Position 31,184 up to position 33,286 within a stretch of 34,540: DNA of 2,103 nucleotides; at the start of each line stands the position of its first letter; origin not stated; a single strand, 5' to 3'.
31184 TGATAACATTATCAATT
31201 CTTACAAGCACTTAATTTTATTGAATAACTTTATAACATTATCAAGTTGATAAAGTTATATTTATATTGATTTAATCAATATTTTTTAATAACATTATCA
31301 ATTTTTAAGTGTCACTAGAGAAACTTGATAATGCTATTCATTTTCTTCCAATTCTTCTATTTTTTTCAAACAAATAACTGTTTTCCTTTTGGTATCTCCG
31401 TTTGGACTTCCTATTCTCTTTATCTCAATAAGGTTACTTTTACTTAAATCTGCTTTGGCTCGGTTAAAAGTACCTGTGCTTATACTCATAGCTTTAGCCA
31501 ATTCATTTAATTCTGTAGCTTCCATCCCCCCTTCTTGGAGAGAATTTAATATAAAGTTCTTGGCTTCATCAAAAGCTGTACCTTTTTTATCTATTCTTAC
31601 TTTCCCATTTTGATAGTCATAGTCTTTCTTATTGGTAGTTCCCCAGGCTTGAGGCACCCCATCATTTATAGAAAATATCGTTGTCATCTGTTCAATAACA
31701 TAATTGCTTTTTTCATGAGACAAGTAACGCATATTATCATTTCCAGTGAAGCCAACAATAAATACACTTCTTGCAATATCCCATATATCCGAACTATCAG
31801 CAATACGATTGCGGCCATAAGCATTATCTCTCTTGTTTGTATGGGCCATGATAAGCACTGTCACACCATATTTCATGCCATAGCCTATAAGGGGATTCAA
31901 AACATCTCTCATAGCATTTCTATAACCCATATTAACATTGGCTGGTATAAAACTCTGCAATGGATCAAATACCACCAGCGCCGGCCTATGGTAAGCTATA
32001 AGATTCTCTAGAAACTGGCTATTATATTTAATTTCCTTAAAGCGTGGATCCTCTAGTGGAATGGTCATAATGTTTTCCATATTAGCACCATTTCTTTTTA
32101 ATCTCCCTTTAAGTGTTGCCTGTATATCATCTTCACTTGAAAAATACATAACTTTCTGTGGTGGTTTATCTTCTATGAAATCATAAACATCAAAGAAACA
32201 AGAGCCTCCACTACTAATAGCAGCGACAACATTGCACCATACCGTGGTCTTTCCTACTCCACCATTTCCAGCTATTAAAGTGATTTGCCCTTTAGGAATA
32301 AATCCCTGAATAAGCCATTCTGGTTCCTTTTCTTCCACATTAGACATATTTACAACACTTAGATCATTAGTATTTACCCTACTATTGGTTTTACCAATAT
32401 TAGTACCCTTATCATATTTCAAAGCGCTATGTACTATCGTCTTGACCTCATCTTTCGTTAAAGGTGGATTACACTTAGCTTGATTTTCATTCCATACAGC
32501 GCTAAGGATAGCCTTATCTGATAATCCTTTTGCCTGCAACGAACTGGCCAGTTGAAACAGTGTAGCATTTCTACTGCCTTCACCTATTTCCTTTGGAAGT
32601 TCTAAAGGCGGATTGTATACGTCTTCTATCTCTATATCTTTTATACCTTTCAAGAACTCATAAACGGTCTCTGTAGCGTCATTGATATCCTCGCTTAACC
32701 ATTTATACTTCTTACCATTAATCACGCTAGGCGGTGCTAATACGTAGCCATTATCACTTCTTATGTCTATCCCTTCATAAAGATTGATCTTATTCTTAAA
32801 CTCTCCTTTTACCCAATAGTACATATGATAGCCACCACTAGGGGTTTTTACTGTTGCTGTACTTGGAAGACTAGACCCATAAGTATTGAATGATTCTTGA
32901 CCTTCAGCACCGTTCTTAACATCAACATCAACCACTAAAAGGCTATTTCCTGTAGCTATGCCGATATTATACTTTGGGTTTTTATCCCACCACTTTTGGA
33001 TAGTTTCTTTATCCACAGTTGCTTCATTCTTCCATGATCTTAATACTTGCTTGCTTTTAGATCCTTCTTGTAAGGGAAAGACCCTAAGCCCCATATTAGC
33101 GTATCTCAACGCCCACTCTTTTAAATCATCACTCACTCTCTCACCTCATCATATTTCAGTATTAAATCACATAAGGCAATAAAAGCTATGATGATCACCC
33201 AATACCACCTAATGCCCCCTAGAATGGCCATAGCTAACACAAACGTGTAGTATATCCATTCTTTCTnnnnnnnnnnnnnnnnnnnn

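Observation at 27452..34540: PICI-like phage satellite (or late-gene-less prophage arm) inserted next to the pfl locus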

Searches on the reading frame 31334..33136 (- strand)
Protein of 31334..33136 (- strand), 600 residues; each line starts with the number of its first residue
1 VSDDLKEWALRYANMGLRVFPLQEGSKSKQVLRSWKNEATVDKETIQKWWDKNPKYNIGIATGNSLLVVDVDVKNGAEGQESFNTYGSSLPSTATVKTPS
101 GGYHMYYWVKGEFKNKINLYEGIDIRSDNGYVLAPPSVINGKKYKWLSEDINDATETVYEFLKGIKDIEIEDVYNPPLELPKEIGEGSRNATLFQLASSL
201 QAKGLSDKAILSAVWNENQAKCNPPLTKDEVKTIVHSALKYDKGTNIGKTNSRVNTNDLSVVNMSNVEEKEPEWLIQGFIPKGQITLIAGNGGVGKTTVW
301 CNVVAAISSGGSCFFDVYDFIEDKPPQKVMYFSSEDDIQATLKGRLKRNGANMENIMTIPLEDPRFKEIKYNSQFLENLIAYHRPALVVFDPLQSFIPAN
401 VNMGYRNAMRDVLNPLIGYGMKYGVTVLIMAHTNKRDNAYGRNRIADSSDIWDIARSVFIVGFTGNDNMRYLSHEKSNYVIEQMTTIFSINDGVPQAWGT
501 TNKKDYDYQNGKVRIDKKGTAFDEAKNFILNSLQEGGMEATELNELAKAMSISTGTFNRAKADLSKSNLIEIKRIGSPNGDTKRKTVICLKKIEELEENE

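Call 3: search_protein_families(library=pfam, proteins=[window:31334-33136:-], max_evalue=0.1)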
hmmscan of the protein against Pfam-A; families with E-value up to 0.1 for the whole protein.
window:31334-33136:- (600 aa): 11 families
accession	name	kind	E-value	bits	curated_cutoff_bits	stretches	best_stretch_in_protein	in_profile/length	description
PF09250.16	Prim-Pol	-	7.1e-35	121.2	22.8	1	9-151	1-152/158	Bifunctional DNA primase/polymerase, N-terminal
PF13481.12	AAA_25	-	1.9e-25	90.1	27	1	253-437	4-194/195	AAA domain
PF08708.16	PriCT_1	-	2e-12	47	21.1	1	182-242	6-65/67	Primase C terminal 1 (PriCT-1)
PF06745.19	ATPase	-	0.00067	19.5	26.6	0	275-299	11-35/231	KaiC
PF05729.18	NACHT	-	0.0051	17.1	26.7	1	286-478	3-166/167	NACHT domain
PF13604.12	AAA_30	-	0.027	14.6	27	0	282-339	16-59/191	AAA domain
PF00931.28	NB-ARC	-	0.036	13.8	23.5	1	284-353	19-81/248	NB-ARC domain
PF14069.11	SpoVIF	-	0.042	14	27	0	191-246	13-68/72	Stage VI sporulation protein F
PF00440.29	TetR_N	-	0.043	14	24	1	532-559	8-35/47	Bacterial regulatory proteins, tetR family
PF01656.29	CbiA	-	0.054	13.9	25.4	0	285-309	1-25/125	CobQ/CobB/MinD/ParA nucleotide binding domain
PF12775.13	AAA_7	-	0.066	13.2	25.8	0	264-307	14-57/181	P-loop containing dynein motor region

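Call 4: search_protein_families(library=phrogs, proteins=[window:31334-33136:-], max_evalue=0.01)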
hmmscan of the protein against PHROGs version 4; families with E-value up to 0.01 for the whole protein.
window:31334-33136:- (600 aa): 19 families
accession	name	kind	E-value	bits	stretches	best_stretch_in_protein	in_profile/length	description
phrog_695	-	DNA, RNA and nucleotide metabolism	1.9e-32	113.9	1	4-262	7-287/704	DNA polymerase/primase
phrog_5852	-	DNA, RNA and nucleotide metabolism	7.6e-30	105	1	7-149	68-230/242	DNA polymerase/primase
phrog_1156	-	DNA, RNA and nucleotide metabolism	2.6e-29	103.4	1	3-150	11-169/855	DNA primase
phrog_906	-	DNA, RNA and nucleotide metabolism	3.2e-24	86.7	2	39-156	88-237/872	DNA polymerase/primase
phrog_3123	-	unknown function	3.3e-20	73.2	1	179-480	228-555/583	-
phrog_10729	-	DNA, RNA and nucleotide metabolism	3.1e-17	63.1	2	258-488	374-604/722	DNA polymerase/primase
phrog_3022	-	DNA, RNA and nucleotide metabolism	1.3e-14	54.6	1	21-172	37-190/788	DNA primase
phrog_5177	-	DNA, RNA and nucleotide metabolism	8.6e-14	51.4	1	4-145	19-168/876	DNA polymerase/primase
phrog_6357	-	unknown function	8.9e-13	49.2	1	267-451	16-183/321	-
phrog_239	-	DNA, RNA and nucleotide metabolism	1e-09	38.9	1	273-461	349-553/801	DNA primase/helicase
phrog_1883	-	DNA, RNA and nucleotide metabolism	8.5e-09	35.3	1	151-243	161-250/756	DNA helicase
phrog_1284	-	unknown function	8.7e-09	36.2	1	264-438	17-189/306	-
phrog_19930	-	DNA, RNA and nucleotide metabolism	5.2e-07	29.3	1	3-112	8-125/865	DNA polymerase/primase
phrog_25693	-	unknown function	6.1e-07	29.4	1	273-446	40-222/405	-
phrog_243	-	DNA, RNA and nucleotide metabolism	1.6e-05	25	0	280-339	32-73/273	DnaB-like replicative helicase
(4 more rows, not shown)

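Call 6: find_encoding_contigs(protein=window:31334-33136:-, flank=10000, max_places=10)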
Protein window:31334-33136:- (600 aa): no gene with exactly this product is on record in the collection.

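Call 9: find_homologous_proteins(query=window:31334-33136:-, max_evalue=1e-20)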
Query window:31334-33136:- (600 aa): 1763 proteins with E <= 1e-20 among 8000 candidates; the best 120 are listed.
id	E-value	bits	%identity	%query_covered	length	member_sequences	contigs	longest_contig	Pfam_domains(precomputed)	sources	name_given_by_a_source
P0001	5.6e-263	892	98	66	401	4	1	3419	PF09250.17,PF13481.13,PF08708.17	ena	-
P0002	9.0e-253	858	67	99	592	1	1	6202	PF09250.17,PF13481.13,PF08708.17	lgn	-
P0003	6.7e-217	740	59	99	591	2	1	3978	PF09250.17,PF13481.13,PF08708.17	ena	-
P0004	1.5e-216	738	59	99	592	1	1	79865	PF09250.17,PF13481.13,PF08708.17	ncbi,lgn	-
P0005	2.7e-216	738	60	96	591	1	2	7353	PF09250.17,PF13481.13,PF08708.17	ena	-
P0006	1.5e-215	735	60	96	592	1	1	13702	PF09250.17,PF13481.13,PF08708.17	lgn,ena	-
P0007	2.8e-214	731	60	95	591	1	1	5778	PF09250.17,PF13481.13,PF08708.17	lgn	-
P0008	9.4e-211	719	59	95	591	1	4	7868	PF09250.17,PF13481.13,PF08708.17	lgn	-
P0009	1.2e-210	719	58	96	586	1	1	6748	PF09250.17,PF13481.13,PF08708.17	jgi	jgi:RecA-family ATPase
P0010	1.3e-210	719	58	95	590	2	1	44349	PF09250.17,PF13481.13,PF08708.17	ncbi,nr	ncbi:MAG: AAA family ATPase [Coprobacillus sp.]|nr:AAA family ATPase [Coprobacillus sp.]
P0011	2.1e-210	718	59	95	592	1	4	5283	PF09250.17,PF13481.13,PF08708.17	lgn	-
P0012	6.6e-208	710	59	96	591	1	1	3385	PF09250.17,PF13481.13,PF08708.17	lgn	-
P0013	4.9e-207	707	57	96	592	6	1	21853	PF09250.17,PF13481.13,PF08708.17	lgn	-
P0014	4.7e-205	700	57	96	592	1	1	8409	PF09250.17,PF13481.13,PF08708.17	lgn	-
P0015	6.8e-204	697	57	96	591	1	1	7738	PF09250.17,PF13481.13,PF08708.17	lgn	-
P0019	3.0e-186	638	52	96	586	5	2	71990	PF06745.20,PF09250.17,PF13481.13,PF08708.17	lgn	-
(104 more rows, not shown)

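Call 10: find_encoding_contigs(protein=P0004, flank=10000, max_places=3)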
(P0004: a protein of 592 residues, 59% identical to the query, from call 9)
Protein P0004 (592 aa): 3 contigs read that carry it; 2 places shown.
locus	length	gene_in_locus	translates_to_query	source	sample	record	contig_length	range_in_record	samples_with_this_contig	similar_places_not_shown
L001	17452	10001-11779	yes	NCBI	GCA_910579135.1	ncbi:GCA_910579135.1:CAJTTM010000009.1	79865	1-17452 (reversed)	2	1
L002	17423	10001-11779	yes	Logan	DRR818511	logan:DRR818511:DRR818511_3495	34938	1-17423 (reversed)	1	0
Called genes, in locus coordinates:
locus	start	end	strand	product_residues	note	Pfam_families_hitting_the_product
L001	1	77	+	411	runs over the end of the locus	PF00561:Abhydrolase_1 (faint), PF18435:EstA_Ig_like, PF02230:Abhydrolase_2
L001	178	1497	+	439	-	PF00392:GntR, PF00155:Aminotran_1_2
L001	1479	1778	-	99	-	-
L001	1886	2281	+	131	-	-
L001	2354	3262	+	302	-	PF01210:NAD_Gly3P_dh_N (faint), PF02558:ApbA, PF08546:ApbA_C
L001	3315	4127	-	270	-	PF01048:PNP_UDP_1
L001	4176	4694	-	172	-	PF00210:Ferritin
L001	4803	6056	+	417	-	PF00233:PDEase_I (faint), PF01966:HD, PF19276:HD_assoc_2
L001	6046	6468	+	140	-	PF13673:Acetyltransf_10, PF00583:Acetyltransf_1, PF13444:Acetyltransf_5 (faint), PF13508:Acetyltransf_7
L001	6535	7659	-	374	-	PF14657:Arm-DNA-bind_4 (weak), PF00589:Phage_integrase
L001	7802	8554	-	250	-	-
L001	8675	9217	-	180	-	PF12844:HTH_19, PF13443:HTH_26, PF13560:HTH_31, PF01381:HTH_3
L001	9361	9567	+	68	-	PF13443:HTH_26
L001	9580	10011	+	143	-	PF12728:HTH_17 (weak)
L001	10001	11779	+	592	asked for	PF09250:Prim-Pol, PF08708:PriCT_1, PF13481:AAA_25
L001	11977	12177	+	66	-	-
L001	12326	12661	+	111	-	-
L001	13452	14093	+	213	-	-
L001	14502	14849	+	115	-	PF08281:Sigma70_r4_2 (weak)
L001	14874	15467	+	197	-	-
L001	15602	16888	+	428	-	PF07693:KAP_NTPase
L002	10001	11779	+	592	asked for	PF09250:Prim-Pol, PF08708:PriCT_1, PF13481:AAA_25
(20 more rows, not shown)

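Call 11: find_encoding_contigs(protein=P0010, flank=10000, max_places=3)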
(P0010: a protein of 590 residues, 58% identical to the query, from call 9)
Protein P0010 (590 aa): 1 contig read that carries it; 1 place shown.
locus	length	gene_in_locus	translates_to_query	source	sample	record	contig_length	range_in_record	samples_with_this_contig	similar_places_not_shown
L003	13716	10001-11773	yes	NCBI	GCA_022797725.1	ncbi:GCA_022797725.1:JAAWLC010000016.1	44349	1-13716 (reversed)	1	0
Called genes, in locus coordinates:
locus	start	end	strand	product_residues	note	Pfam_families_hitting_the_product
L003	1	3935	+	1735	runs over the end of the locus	PF21461:HL_N-beta (faint), PF02368:Big_2 (weak), PF00754:F5_F8_type_C, PF22633:F5_F8_type_C_2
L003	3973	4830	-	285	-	PF01418:HTH_6, PF01380:SIS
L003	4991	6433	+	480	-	PF12704:MacB_PCD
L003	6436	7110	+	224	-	PF02463:SMC_N (faint), PF00005:ABC_tran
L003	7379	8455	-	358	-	PF14657:Arm-DNA-bind_4 (weak), PF14659:Phage_int_SAM_3 (weak), PF22022:Phage_int_M (weak), PF00589:Phage_integrase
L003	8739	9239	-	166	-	PF12844:HTH_19, PF13443:HTH_26 (weak), PF13560:HTH_31, PF01381:HTH_3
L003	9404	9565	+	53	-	PF13443:HTH_26, PF01381:HTH_3 (weak)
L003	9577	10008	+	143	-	-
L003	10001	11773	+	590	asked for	PF09250:Prim-Pol, PF08708:PriCT_1 (weak), PF13481:AAA_25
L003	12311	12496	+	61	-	-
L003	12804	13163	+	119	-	-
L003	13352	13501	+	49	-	-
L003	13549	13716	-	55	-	?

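Call 12: find_related_loci(query=window:31334-33136:-, collection=genome_contigs, flank=10000)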
Query window:31334-33136:- (600 aa) in genome_contigs; peptide patterns used: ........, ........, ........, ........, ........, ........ (x = any residue, [..] = any of these).
21 stretches matched a pattern; 3 encode a relative of the query (tblastn E <= 1e-3); 3 distinct loci.
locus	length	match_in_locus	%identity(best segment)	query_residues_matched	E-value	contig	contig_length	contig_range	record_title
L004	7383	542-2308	54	12-590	0e+0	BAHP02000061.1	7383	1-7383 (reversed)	Clostridiales bacterium VE202-01 DNA, contig: VE202-01_contig00061, whole genome shotgun sequence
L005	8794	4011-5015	48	246-580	5e-103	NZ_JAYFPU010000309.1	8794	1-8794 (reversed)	MAG: Christensenella sp. isolate CA_135 c_CA_000000043750, whole genome shotgun sequence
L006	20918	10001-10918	50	246-553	1e-98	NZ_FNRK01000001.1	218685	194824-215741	Eubacterium aggregans strain SR12, whole genome shotgun sequence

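Call 13: find_related_loci(query=window:31334-33136:-, collection=viral_contigs, flank=10000)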
Query window:31334-33136:- (600 aa) in viral_contigs; peptide patterns used: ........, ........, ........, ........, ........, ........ (x = any residue, [..] = any of these).
4 stretches matched a pattern; 1 encode a relative of the query (tblastn E <= 1e-3); 1 distinct loci.
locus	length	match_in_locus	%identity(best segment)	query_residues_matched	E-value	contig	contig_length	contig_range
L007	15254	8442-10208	53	12-590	0e+0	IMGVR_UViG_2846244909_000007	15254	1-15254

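Call 23: find_encoding_contigs(protein=P0013, flank=10000, max_places=2)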
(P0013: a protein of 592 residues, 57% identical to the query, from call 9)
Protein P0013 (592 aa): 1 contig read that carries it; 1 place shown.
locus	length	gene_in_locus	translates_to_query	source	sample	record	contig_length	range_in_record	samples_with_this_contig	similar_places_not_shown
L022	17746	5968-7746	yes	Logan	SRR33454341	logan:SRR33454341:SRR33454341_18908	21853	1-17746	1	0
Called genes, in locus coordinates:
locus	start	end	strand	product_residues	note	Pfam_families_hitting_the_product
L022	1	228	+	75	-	?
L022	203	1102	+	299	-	PF01370:Epimerase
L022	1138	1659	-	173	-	PF00210:Ferritin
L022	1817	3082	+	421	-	PF01966:HD, PF19276:HD_assoc_2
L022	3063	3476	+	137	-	PF00583:Acetyltransf_1, PF13673:Acetyltransf_10, PF13444:Acetyltransf_5 (weak), PF13508:Acetyltransf_7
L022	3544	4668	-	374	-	PF14657:Arm-DNA-bind_4 (weak), PF13102:Phage_int_SAM_5 (weak), PF00589:Phage_integrase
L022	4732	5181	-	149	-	PF12844:HTH_19, PF13560:HTH_31, PF01381:HTH_3, PF13443:HTH_26 (weak)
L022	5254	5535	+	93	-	PF13443:HTH_26 (weak), PF01381:HTH_3 (weak)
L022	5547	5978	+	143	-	-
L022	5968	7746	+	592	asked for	PF09250:Prim-Pol, PF08708:PriCT_1, PF13481:AAA_25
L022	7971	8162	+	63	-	-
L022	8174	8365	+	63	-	-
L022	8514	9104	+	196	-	-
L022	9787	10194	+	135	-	PF14265:DUF4355 (faint)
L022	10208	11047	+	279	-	PF25209:Phage_capsid_4 (weak)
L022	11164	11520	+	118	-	PF04545:Sigma70_r4 (weak)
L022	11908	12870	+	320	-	PF02275:CBAH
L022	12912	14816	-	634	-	PF08279:HTH_11 (faint), PF05043:Mga (weak), PF00874:PRD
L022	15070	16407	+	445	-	PF02378:PTS_EIIC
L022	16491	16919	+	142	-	PF12773:DZR (faint), PF13240:Zn_Ribbon_1 (weak)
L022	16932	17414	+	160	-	PF13240:Zn_Ribbon_1, PF13248:Zn_ribbon_3 (faint)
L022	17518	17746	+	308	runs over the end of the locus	PF20511:PMI_typeI_cat, PF21621:MPI_cupin_dom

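Call 24: find_encoding_contigs(protein=P0019, flank=10000, max_places=2)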
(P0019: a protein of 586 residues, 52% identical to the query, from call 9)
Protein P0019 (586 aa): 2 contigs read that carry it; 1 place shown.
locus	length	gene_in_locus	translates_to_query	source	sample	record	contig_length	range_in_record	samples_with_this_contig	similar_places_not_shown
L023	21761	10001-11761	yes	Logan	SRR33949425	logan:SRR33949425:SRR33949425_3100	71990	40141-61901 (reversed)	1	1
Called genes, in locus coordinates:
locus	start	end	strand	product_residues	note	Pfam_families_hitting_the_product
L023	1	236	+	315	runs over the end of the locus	PF01183:Glyco_hydro_25, PF08230:CW_7, PF01476:LysM, PF23473:LysM3_LYK4_5 (weak)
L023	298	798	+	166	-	PF00881:Nitroreductase, PF14512:TM1586_NiRdase (faint), PF00881:Nitroreductase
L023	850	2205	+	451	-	-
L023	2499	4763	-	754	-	PF19732:SpoIIE_N, PF07228:SpoIIE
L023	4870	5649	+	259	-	PF00702:Hydrolase (faint), PF05116:S6PP (faint), PF08282:Hydrolase_3, PF12710:HAD (faint)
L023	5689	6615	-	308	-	PF01170:UPF0020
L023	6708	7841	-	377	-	PF14657:Arm-DNA-bind_4 (weak), PF00589:Phage_integrase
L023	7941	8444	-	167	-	PF12844:HTH_19 (weak), PF13443:HTH_26, PF13560:HTH_31 (weak), PF01381:HTH_3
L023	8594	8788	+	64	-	PF01381:HTH_3 (weak), PF13443:HTH_26 (weak)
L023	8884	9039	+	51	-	-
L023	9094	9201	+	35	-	-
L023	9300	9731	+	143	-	PF12728:HTH_17 (weak)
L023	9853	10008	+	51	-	-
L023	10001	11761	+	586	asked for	PF09250:Prim-Pol, PF08708:PriCT_1, PF13481:AAA_25, PF06745:ATPase (weak)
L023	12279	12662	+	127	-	-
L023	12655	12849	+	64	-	-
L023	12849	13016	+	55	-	-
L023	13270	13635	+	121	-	-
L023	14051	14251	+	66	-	PF00313:CSD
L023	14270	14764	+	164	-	-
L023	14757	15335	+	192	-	-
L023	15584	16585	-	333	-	PF00106:adh_short, PF01073:3Beta_HSD, PF01370:Epimerase, PF02719:Polysacc_synt_2, PF04321:RmlD_sub_bind, PF08659:KR (weak), PF13460:NAD_binding_10 (weak), PF16363:GDP_Man_Dehyd, +1 more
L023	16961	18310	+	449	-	PF02878:PGM_PMM_I, PF02879:PGM_PMM_II, PF02880:PGM_PMM_III, PF00408:PGM_PMM_IV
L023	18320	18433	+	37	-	-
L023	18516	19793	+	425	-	-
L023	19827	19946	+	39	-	-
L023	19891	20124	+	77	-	-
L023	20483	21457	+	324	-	PF01547:SBP_bac_1, PF13416:SBP_bac_8, PF13343:SBP_bac_6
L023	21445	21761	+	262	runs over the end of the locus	PF02463:SMC_N (weak), PF00005:ABC_tran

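Call 43: search_dna_similar(query=window:31334-33136:-, collection=phages, mode=protein, max_rows=15)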
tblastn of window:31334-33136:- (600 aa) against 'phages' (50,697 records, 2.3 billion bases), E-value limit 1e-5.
Records with a match: 733; places in all: 733; records where one place covers at least 80% of the query: 0.
Best place of each record, by identity: <60% 733.
By first word of the organism name: Streptococcus 264; Enterococcus 123; Arthrobacter 105; Mycobacterium 97; Microbacterium 33; Serratia 19; Bacteriophage 16; Lactobacillus 7; Caudoviricetes 6; Gordonia 6; and 28 more.
By host as written in the record: Streptococcus thermophilus 106; Arthrobacter sp. ATCC 21022 95; Mycobacterium smegmatis mc2 155 68; - 55; Enterococcus faecalis 38; Microbacterium foliorum NRRL B-24224 17; Serratia marcescens 16; Enterococcus faecium 14; and 183 more.
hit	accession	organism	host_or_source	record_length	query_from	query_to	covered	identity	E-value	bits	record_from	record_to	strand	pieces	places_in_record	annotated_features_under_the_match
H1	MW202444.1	Bacteriophage sp.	Manatee Spring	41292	1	348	58%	27.4%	3e-24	114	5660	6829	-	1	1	regulatory protein repA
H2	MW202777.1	Caudoviricetes sp.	Manatee Spring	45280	153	564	69%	22.9%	5e-11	72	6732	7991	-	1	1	replication protein B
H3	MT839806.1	Bacteriophage sp.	human fecal samples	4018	242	564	54%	28.6%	2e-30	133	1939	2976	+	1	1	record has no annotation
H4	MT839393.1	Bacteriophage sp.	human fecal samples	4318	255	576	54%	28.4%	1e-24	115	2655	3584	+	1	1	record has no annotation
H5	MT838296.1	Bacteriophage sp.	human fecal samples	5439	252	564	52%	29.0%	2e-21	105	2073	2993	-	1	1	record has no annotation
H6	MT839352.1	Bacteriophage sp.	human fecal samples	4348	258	564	51%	29.2%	2e-23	111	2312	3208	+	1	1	record has no annotation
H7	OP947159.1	Desulfofustis phage LS06-2018-MD02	-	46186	178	569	65%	22.4%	3e-7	60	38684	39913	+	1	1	recombinase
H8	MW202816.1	Caudoviricetes sp.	Manatee Spring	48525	5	259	43%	33.9%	1e-27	125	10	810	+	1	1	replicative helicase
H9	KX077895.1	Streptococcus phage phiZJ20091101-4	Streptococcus suis ZJ20091101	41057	7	300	49%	27.8%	2e-11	73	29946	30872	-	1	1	replication protein | DNA primase/helicase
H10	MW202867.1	Caudoviricetes sp.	Manatee Spring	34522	7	310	51%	26.7%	7e-27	122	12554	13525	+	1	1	regulatory protein repA | DNA-binding transcriptional regulator cro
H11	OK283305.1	Roseobacter phage RDJL3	Roseobacter denitrificans OCh 114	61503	9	241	39%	33.8%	2e-24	115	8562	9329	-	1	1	integrase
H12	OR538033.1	Ralstonia phage C22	Ralstonia sp. RS3/1-1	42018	7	243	40%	33.1%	3e-23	111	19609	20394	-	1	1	hypothetical protein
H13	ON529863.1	Brevundimonas phage vB_BpoS-Polewnik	Brevundimonas pondensis LVF1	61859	262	560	50%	26.0%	4e-11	72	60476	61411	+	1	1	AAA+ ATPase domain protein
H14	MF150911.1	Ralstonia phage DU_RP_II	Ralstonia solanacearum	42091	7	243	40%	32.7%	6e-23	110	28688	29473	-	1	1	integrase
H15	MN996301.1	Ralstonia phage RpY1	Ralstonia solanacearum SL341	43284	7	243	40%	32.7%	1e-22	109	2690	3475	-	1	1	integrase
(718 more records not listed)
